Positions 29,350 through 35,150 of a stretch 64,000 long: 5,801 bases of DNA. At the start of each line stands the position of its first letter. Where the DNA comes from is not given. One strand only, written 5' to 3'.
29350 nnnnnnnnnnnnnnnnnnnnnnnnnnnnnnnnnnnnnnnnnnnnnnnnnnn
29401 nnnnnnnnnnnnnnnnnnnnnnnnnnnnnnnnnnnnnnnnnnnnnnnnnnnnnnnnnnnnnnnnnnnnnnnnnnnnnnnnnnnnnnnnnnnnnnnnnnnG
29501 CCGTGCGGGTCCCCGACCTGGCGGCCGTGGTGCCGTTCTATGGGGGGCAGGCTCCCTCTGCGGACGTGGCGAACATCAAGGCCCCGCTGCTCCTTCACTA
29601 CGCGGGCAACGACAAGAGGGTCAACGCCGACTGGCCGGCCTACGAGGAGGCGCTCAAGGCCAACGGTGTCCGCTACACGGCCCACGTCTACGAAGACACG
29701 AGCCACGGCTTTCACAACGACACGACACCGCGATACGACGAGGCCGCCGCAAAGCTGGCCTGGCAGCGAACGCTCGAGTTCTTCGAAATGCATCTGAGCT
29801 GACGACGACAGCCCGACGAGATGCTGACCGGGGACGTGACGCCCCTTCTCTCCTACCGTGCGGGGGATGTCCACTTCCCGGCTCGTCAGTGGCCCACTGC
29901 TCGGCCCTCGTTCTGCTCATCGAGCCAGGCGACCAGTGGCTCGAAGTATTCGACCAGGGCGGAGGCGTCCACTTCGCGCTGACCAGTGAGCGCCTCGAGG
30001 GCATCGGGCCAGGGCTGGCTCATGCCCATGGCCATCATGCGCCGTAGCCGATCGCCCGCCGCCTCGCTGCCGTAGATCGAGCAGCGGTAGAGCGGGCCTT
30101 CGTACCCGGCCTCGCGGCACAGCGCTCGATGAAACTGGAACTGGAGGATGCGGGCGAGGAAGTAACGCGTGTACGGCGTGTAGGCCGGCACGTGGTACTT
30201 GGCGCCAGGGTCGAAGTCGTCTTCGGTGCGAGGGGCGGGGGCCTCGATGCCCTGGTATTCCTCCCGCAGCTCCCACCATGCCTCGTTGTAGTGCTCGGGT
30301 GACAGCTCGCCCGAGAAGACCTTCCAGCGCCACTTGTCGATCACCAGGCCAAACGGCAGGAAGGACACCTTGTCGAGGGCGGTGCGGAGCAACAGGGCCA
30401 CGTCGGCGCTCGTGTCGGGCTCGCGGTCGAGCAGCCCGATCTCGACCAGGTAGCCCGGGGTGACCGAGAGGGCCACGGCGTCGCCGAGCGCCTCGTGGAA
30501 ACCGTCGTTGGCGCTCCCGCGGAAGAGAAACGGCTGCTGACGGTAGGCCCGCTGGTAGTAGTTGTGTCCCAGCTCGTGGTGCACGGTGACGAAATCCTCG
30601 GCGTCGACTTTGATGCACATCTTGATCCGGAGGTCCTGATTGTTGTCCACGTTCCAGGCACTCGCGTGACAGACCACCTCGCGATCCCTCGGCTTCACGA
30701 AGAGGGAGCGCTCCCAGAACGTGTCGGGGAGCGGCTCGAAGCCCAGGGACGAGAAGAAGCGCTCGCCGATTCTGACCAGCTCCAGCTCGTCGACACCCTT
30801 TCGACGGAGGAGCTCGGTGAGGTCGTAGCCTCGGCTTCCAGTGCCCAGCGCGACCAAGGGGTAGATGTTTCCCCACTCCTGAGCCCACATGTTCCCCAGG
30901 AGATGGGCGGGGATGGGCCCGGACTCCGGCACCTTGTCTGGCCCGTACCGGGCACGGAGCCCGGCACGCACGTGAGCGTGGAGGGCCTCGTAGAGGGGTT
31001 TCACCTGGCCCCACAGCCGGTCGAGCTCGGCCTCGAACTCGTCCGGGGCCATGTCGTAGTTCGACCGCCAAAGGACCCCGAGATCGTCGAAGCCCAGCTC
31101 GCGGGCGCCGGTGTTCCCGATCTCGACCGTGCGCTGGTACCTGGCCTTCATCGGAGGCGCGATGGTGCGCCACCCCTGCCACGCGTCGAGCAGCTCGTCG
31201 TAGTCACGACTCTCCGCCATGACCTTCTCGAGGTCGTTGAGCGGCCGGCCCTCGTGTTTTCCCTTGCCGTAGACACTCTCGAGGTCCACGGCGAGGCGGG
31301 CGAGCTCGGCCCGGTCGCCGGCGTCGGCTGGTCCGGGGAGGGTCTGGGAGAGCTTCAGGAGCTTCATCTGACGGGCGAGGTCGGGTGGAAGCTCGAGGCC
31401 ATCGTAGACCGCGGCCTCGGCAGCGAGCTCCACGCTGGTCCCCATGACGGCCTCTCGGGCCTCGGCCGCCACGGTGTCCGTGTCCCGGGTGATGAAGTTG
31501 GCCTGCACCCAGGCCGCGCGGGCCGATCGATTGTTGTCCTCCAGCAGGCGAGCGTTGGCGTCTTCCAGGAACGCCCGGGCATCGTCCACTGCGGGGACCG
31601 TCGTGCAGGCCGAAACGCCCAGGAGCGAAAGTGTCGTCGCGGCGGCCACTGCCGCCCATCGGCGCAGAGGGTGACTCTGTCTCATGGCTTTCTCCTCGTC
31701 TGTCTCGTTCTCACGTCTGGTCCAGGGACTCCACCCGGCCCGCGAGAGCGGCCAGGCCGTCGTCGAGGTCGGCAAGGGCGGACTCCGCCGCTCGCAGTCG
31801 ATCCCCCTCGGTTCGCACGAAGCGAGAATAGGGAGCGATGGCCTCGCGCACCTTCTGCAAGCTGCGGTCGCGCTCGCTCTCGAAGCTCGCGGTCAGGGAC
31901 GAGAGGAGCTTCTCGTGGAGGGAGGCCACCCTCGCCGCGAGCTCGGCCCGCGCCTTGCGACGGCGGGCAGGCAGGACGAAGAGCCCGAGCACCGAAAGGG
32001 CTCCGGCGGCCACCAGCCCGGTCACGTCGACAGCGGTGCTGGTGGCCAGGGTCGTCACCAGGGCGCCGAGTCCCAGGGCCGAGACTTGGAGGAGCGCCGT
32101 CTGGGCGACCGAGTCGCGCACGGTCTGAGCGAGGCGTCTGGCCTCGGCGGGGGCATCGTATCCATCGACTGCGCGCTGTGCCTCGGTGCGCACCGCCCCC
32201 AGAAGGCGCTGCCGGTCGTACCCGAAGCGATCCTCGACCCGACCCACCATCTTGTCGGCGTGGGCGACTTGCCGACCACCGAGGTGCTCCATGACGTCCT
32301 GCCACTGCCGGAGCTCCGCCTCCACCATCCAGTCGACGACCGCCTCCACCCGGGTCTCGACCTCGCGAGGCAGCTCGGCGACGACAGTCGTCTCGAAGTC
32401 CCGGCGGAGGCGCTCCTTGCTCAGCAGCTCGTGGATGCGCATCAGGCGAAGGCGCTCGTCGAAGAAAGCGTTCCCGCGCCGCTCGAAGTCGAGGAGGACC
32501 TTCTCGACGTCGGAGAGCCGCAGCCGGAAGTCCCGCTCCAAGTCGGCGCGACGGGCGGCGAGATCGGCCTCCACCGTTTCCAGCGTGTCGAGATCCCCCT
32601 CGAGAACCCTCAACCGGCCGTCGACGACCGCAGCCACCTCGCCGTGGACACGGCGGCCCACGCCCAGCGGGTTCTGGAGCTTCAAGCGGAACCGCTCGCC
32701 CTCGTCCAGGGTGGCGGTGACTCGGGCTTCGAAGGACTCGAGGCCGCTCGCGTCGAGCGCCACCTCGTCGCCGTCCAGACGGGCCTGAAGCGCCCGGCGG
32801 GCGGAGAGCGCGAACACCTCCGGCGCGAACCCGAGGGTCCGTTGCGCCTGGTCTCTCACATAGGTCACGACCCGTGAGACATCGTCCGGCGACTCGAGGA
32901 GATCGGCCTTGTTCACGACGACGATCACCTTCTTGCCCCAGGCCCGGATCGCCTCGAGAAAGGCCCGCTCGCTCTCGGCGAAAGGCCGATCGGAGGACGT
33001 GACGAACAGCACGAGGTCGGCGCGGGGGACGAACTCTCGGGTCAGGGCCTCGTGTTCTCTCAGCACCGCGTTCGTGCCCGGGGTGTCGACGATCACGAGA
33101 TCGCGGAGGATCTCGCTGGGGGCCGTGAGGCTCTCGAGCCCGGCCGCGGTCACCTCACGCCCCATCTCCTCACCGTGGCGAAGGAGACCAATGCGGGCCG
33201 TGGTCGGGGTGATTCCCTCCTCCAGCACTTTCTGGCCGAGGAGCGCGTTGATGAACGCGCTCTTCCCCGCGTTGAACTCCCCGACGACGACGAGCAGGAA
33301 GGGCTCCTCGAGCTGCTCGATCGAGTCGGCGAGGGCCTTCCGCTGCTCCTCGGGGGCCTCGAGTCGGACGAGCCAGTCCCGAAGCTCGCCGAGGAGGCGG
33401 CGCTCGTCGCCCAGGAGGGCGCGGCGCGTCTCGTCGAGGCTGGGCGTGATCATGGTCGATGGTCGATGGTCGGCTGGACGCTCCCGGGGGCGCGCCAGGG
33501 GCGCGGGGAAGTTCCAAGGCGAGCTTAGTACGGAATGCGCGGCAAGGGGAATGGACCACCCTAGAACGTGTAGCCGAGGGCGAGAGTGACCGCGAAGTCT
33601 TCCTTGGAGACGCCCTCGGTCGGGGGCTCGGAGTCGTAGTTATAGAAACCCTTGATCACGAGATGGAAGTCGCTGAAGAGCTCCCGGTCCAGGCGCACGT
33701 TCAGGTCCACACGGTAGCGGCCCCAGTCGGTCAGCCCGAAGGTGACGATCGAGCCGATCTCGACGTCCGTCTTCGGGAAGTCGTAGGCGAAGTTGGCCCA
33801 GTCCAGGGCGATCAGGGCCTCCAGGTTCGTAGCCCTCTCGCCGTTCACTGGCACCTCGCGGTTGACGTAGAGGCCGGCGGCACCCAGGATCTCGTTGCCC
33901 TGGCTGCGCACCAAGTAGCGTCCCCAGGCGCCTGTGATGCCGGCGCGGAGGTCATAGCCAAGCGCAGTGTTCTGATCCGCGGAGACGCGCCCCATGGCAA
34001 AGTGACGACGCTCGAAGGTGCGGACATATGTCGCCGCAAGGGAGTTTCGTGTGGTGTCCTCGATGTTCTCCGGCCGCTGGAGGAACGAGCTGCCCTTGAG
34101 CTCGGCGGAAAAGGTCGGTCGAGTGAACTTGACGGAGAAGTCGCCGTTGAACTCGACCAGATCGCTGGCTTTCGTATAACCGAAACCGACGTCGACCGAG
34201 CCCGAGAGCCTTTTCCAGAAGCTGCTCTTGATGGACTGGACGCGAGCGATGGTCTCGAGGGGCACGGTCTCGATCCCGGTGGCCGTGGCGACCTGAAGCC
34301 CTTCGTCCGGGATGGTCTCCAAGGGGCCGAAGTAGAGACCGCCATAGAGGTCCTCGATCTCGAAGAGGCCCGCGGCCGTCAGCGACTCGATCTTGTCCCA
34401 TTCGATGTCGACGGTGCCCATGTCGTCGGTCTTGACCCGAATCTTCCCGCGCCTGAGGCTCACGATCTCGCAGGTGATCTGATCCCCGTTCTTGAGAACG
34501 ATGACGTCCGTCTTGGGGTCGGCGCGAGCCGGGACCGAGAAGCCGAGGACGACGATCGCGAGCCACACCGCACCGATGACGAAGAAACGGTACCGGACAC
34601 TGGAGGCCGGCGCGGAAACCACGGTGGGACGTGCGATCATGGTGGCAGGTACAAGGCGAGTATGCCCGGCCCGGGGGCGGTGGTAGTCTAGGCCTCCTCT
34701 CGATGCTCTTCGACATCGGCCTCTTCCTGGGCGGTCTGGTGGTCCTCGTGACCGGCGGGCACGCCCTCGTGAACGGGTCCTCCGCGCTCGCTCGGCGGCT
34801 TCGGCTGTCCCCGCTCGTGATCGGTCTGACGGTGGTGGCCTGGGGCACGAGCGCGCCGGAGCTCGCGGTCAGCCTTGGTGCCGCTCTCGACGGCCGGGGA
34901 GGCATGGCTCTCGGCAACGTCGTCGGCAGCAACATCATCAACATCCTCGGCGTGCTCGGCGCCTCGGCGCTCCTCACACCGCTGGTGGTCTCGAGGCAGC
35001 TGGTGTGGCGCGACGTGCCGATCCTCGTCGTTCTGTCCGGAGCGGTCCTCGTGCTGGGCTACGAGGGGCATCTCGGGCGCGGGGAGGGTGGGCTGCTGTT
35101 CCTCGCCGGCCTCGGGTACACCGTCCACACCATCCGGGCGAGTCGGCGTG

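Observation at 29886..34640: Bacterial dynamin-like GTPase immediately upstream of a lipoprotein ACE-like M2 peptidase, with a DUF481 outer-membrane barrel upstream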

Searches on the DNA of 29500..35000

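Call 56: search_rna_families(source=window, start=29500, end=35000, threshold=evalue, max_evalue=1)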
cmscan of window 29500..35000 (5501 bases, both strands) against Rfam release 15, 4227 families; matches with E-value up to 1: 0.
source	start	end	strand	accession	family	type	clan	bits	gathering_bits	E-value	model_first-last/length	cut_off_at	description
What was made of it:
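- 33454..33560 (-): 107-nt DUF481-dynamin spacer, the probable promoter region of the dynamin(-M2) transcript. No Rfam match (call 56).
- Tried and rejected: Rfam returned nothing at E up to 1 for 29500-35000 (call 56).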
